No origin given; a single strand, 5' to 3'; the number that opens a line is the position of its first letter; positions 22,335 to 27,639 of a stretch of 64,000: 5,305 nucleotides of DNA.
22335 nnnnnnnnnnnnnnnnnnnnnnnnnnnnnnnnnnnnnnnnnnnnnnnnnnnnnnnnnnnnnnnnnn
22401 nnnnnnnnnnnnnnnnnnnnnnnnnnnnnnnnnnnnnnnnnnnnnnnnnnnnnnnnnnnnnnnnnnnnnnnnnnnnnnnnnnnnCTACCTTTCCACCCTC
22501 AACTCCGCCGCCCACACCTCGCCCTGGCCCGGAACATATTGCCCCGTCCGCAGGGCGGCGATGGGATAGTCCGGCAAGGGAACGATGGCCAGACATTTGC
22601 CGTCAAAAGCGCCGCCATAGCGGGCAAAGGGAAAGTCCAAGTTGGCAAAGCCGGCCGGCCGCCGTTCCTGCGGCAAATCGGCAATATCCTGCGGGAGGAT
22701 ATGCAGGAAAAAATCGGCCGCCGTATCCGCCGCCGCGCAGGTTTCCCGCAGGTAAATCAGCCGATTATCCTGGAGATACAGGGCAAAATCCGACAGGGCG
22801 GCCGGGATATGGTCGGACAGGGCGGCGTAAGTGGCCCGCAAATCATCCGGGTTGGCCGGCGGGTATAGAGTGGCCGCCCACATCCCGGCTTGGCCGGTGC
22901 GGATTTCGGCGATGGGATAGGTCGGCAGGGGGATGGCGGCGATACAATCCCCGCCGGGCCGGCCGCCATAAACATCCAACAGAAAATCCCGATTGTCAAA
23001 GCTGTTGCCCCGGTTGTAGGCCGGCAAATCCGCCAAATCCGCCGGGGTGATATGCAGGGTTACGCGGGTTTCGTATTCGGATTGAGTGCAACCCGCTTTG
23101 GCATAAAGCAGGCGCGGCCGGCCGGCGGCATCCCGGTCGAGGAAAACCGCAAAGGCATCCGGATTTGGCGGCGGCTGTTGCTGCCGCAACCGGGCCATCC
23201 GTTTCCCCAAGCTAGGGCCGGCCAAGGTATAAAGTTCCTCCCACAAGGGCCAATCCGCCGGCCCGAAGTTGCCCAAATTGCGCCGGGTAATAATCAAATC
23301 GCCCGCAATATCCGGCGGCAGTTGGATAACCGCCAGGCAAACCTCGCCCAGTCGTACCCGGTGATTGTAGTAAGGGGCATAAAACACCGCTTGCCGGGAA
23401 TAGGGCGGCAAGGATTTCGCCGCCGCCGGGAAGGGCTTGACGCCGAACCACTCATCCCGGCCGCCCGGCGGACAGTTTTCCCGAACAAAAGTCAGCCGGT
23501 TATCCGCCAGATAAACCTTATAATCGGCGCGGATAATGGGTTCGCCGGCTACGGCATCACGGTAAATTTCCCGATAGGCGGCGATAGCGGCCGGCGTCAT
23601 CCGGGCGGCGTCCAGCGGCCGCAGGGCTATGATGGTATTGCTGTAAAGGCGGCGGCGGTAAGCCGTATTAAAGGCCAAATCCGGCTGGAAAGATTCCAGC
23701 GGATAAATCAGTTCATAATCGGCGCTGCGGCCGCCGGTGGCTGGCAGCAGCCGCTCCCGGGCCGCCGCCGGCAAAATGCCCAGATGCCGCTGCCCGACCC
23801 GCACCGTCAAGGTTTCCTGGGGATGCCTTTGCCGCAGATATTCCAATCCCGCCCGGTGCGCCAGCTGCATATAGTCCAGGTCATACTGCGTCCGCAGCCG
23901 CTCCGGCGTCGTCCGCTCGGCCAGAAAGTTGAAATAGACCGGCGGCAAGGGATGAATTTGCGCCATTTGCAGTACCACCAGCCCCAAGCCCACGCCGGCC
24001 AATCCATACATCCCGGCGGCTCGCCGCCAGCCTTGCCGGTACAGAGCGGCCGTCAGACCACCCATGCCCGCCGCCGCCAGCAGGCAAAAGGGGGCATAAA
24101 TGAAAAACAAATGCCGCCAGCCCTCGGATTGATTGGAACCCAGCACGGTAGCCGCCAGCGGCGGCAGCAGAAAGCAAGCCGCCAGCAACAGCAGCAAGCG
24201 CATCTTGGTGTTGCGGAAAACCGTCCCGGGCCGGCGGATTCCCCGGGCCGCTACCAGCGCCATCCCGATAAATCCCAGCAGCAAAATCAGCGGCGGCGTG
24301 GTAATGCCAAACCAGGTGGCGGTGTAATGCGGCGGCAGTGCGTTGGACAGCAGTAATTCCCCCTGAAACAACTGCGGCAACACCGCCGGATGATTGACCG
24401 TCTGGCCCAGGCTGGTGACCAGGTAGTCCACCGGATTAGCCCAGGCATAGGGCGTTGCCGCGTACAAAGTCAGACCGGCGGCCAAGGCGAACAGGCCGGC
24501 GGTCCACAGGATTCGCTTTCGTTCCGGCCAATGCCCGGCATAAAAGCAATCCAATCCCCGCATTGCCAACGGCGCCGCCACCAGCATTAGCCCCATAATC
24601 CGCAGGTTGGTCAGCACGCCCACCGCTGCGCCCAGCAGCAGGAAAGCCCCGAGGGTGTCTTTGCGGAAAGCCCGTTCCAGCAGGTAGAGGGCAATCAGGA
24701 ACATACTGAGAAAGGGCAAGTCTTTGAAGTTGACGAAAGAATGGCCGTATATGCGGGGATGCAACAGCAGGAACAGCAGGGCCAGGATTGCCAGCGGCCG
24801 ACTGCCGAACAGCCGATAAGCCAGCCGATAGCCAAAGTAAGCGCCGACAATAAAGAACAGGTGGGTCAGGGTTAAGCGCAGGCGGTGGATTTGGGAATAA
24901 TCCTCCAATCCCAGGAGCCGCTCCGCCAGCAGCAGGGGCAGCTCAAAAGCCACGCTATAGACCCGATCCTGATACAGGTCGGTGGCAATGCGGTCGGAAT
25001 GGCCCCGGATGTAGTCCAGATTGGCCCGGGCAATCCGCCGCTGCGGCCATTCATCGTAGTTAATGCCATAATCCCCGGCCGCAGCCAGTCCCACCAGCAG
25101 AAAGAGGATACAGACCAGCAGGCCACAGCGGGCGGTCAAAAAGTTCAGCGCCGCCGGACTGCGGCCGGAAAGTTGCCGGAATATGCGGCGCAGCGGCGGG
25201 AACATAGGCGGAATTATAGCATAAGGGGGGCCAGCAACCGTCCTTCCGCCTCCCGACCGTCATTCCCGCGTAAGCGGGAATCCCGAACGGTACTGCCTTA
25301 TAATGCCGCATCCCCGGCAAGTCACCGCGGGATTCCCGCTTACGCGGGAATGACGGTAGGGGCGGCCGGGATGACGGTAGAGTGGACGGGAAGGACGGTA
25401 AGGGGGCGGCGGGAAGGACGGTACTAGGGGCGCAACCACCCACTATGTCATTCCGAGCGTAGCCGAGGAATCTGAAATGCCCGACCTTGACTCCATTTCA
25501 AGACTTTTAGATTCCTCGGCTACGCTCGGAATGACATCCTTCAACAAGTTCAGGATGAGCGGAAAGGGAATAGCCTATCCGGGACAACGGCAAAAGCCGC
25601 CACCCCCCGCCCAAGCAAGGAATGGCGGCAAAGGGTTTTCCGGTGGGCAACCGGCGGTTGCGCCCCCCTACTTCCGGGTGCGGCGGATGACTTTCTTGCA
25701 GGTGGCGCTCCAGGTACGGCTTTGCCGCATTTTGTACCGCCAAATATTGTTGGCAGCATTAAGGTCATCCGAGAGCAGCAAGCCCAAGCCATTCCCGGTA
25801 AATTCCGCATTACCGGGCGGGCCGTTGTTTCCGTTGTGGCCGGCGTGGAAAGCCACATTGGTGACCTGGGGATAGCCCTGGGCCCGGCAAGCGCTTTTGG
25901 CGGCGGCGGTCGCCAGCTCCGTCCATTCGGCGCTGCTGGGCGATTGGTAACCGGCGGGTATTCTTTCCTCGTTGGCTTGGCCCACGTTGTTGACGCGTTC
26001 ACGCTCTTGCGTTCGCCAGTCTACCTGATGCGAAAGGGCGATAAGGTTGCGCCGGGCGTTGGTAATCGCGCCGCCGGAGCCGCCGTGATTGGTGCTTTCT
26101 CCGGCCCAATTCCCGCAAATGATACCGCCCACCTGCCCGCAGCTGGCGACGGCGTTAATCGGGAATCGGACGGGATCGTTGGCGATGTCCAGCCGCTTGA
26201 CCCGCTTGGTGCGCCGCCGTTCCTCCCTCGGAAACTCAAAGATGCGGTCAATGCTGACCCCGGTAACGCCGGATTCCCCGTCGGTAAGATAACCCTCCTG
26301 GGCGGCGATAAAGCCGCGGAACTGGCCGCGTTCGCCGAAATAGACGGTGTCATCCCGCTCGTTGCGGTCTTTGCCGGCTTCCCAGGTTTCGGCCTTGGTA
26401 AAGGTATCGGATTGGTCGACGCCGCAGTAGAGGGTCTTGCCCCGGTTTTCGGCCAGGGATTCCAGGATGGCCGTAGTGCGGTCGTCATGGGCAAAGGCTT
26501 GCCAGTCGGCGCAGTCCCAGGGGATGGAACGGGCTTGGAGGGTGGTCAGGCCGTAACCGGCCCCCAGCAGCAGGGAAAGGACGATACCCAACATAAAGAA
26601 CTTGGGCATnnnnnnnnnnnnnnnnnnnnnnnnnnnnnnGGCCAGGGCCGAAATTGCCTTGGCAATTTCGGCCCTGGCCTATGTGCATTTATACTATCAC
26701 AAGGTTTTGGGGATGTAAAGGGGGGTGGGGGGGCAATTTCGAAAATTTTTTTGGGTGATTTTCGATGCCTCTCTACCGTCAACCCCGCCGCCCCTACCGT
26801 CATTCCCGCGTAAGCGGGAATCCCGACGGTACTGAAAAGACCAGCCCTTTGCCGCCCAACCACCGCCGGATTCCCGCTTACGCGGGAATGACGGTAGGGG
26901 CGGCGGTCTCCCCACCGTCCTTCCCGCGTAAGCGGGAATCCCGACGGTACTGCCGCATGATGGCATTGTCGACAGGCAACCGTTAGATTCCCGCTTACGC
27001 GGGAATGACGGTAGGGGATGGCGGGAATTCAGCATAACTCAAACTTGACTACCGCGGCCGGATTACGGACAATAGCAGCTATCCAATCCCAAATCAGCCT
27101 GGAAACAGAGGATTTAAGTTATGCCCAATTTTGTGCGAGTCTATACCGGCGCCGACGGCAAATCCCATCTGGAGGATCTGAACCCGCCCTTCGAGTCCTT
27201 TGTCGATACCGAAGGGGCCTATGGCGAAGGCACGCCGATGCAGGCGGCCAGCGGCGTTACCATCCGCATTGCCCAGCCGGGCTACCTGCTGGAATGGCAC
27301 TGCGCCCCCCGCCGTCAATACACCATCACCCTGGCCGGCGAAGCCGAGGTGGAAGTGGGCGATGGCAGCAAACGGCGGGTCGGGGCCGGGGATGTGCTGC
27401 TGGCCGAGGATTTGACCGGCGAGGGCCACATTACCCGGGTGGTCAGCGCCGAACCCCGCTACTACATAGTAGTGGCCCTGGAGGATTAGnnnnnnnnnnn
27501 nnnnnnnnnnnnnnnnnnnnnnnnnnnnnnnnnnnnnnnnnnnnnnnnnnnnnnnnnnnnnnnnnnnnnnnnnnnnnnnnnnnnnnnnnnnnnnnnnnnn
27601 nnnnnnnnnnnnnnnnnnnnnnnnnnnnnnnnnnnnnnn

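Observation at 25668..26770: Three-member secreted-protein family: near-identical promoter, leader and N-terminal module joined to divergent C-terminal modules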

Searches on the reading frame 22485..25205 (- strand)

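Call 18: search_protein_families(library=pfam, proteins=[window:22485-25205:-], max_evalue=0.00001)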
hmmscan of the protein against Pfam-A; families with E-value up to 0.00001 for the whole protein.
window:22485-25205:- (906 aa): 1 family
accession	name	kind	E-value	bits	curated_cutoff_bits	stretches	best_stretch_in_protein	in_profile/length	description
PF13231.12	PMT_2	-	3.3e-06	27.8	26.1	1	115-242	29-152/160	Dolichyl-phosphate-mannose-protein mannosyltransferase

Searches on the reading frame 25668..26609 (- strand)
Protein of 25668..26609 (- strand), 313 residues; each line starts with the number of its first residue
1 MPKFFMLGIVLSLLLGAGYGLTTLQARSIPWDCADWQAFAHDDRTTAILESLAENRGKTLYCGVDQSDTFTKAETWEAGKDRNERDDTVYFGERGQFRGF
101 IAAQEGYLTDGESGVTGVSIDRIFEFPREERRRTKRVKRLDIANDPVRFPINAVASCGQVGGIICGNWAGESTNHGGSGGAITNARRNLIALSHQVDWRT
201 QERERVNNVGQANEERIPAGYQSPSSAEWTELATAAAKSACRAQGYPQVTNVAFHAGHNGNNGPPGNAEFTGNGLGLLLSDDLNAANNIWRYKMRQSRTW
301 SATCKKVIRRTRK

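Call 6: search_protein_families(library=pfam, proteins=[window:25668-26609:-], max_evalue=1)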
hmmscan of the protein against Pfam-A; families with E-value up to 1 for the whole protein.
window:25668-26609:- (313 aa): 0 families
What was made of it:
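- On MAFB-N / APD1-APD2-type constant-N effectors: No Pfam hit (call 6).
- On S-layer / wall-anchored coat proteins: No such Pfam domain (call 6).
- No SLH or other wall-binding domain (call 6).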

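Call 7: search_protein_families(library=ncbifam, proteins=[window:25668-26609:-], max_evalue=1)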
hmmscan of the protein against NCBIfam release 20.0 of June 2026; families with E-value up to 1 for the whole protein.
window:25668-26609:- (313 aa): 0 families

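Call 8: search_solved_structures(query=window:25668-26609:-, max_evalue=10)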
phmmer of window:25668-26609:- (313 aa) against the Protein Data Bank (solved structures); distinct sequences matched with E-value up to 10: 3.
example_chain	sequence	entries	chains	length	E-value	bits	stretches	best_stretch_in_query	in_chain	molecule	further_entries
9p1c_A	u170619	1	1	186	0.17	14.3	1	90-161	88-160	Transmembrane protease serine 11A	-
5ovn_B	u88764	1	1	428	0.9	11.9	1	167-234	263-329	POL protein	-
5ovn_A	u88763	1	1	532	1.2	11.5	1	167-234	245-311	POL protein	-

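Call 13: list_cluster_members(proteins=[P0023, P0059, P0078, P0105, P0110, window:25671-26609:-, window:29761-30687:-, window:43371-44309:+])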
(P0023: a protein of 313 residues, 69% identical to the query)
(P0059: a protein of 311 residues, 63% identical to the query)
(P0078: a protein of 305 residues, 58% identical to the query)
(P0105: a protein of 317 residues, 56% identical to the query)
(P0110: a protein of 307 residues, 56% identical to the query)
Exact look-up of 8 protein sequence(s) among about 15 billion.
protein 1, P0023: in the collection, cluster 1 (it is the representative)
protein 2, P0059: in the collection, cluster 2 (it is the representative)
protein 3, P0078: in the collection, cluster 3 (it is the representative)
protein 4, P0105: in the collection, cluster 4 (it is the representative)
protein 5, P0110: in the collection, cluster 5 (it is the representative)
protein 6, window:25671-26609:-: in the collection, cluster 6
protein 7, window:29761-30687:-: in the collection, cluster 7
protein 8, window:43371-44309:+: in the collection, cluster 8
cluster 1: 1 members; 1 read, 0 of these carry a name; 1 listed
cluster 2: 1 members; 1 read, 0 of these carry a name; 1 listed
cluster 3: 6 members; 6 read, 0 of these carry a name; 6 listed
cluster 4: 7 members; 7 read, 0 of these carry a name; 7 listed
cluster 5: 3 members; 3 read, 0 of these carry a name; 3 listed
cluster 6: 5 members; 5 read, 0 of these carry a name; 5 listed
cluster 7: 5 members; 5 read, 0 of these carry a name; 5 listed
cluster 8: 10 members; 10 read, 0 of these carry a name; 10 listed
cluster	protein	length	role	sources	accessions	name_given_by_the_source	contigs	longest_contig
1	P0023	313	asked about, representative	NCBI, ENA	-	-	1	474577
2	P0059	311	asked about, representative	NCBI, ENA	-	-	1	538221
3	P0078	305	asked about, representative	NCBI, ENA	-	-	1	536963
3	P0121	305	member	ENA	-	-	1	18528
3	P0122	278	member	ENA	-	-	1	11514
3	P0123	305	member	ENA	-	-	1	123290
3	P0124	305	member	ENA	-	-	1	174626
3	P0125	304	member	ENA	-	-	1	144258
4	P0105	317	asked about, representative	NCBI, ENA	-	-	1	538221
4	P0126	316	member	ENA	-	-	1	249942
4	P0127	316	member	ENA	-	-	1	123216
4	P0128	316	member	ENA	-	-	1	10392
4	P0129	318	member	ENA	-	-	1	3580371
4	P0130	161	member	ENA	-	-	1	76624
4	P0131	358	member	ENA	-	-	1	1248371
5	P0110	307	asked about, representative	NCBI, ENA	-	-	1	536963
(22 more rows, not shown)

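Call 55: search_protein_families(library=phrogs, proteins=[window:25668-26609:-], max_evalue=1)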
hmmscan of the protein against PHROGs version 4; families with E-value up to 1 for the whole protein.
window:25668-26609:- (313 aa): 0 families

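Call 56: search_protein_families(library=padloc, proteins=[window:25668-26609:-], max_evalue=1)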
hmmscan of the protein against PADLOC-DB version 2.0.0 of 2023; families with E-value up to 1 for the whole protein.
window:25668-26609:- (313 aa): 0 families
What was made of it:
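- No toxin, peptidase or trafficking domain in Pfam, NCBIfam or PADLOC (calls 6, 7, 56).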

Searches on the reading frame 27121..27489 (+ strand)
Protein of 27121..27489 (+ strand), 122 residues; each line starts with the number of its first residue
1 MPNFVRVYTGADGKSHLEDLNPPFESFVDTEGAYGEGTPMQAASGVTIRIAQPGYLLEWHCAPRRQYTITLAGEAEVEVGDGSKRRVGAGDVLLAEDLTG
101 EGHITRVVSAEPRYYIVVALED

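Call 90: search_protein_families(library=pfam, proteins=[window:27121-27489:+], max_evalue=0.001)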
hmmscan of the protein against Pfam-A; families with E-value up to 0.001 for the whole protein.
window:27121-27489:+ (122 aa): 1 family
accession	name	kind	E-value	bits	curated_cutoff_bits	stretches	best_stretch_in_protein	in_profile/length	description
PF07883.17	Cupin_2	-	0.00012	22.2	27.2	1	52-116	6-67/70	Cupin domain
